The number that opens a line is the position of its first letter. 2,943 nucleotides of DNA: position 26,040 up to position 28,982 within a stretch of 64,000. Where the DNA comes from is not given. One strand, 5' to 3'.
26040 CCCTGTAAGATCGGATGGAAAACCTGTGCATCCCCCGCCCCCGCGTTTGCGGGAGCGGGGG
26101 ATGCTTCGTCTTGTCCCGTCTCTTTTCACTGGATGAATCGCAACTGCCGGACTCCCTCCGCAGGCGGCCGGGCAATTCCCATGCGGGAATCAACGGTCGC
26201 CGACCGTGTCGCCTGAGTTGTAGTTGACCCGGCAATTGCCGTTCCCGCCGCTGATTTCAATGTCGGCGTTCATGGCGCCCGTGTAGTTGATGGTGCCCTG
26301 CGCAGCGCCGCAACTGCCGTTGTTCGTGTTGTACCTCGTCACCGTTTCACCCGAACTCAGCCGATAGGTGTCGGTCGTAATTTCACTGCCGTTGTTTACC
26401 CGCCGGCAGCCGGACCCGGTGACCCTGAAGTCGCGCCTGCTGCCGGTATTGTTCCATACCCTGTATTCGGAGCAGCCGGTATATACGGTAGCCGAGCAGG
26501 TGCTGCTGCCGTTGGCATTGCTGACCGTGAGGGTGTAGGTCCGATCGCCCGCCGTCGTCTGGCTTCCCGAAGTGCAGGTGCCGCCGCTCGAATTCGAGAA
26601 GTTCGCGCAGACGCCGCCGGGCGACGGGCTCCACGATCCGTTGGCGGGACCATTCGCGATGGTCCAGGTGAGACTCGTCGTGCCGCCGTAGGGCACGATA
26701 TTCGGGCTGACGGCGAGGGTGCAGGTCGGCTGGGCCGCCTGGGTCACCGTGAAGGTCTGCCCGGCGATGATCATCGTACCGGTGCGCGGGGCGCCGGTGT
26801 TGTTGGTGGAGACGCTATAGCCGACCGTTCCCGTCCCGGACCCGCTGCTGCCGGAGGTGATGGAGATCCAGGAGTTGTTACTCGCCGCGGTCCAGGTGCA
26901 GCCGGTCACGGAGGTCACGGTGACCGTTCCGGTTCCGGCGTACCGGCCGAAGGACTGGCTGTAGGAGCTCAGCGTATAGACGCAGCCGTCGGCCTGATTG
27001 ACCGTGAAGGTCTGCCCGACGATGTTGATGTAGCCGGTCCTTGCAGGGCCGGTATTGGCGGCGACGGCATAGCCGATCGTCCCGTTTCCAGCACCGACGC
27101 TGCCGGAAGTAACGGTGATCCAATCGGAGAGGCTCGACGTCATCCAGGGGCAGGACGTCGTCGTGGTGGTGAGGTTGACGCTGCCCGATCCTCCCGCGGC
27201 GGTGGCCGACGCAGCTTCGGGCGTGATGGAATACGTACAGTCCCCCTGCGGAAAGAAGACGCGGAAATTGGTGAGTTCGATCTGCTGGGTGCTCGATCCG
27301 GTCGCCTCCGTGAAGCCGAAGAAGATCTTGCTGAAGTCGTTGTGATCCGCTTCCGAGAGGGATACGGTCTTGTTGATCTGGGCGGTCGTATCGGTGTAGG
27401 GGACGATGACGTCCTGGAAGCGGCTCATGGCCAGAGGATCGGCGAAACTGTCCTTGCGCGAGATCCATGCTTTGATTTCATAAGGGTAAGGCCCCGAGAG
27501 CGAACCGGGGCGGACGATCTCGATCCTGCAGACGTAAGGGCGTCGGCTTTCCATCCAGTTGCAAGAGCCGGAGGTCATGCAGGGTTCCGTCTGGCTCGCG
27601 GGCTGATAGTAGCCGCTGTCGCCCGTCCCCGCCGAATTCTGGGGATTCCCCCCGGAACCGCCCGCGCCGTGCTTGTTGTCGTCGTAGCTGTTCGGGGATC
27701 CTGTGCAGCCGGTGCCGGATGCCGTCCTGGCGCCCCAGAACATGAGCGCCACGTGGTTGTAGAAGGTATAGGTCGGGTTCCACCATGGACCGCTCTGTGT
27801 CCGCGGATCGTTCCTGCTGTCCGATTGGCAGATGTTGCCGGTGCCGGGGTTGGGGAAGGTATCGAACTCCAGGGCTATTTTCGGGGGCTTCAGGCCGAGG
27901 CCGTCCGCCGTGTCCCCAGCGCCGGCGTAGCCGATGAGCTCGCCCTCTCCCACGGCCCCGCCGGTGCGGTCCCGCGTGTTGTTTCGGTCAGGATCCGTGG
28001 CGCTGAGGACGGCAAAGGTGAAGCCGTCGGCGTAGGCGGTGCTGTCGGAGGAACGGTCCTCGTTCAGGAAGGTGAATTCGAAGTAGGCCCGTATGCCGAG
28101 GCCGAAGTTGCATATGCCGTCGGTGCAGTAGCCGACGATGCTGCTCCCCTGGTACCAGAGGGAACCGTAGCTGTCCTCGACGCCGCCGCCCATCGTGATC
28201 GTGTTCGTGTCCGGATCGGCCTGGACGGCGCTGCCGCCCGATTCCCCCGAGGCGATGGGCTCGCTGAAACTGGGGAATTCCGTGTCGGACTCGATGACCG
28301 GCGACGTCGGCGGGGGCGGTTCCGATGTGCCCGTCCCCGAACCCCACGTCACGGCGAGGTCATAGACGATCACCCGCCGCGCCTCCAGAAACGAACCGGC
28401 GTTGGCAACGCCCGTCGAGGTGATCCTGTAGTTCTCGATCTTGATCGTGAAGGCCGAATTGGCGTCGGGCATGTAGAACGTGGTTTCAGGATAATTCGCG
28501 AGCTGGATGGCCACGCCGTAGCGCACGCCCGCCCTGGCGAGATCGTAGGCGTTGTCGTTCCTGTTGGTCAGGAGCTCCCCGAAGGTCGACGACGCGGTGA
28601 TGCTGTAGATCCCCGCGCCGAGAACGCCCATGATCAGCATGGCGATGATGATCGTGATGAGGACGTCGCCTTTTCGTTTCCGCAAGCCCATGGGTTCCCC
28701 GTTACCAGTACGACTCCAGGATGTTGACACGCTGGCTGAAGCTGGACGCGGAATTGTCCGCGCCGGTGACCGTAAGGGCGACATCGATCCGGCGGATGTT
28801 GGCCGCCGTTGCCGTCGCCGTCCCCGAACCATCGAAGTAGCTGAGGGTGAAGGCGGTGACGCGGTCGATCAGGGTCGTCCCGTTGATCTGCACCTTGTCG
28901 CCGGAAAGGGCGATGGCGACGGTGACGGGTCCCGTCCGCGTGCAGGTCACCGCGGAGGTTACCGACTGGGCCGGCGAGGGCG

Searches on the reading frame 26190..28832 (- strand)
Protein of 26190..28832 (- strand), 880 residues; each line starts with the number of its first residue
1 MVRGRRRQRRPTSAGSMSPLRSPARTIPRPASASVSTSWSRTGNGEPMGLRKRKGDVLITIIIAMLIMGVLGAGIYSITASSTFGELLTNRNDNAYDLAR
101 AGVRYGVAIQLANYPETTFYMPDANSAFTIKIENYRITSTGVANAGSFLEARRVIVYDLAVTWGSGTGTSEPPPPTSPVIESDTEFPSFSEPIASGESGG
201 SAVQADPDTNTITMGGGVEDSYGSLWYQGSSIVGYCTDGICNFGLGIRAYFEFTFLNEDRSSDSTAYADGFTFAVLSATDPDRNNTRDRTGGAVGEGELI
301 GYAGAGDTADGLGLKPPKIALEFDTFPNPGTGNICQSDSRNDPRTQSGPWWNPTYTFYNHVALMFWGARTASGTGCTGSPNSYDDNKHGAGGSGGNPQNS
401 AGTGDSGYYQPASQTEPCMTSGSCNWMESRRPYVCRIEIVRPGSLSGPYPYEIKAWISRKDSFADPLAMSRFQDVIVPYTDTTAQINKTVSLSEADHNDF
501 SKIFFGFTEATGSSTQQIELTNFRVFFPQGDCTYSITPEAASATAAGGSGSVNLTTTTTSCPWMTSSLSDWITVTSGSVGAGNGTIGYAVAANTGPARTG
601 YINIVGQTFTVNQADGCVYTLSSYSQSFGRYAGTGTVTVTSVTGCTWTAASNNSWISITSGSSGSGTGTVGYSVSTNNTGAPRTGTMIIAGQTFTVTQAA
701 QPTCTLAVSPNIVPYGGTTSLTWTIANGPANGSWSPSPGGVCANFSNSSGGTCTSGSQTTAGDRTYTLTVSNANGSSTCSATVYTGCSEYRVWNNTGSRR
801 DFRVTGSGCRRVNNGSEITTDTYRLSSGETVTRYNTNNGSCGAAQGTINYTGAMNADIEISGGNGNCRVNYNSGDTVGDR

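Call 33: search_protein_families(library=pfam, proteins=[window:26190-28832:-], max_evalue=0.00001)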
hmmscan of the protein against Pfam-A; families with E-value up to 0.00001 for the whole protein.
window:26190-28832:- (880 aa): 1 family
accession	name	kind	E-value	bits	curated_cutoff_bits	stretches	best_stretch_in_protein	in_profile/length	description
PF13004.13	BACON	-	2.1e-14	53.7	25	2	646-699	2-61/61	Putative binding domain, N-terminal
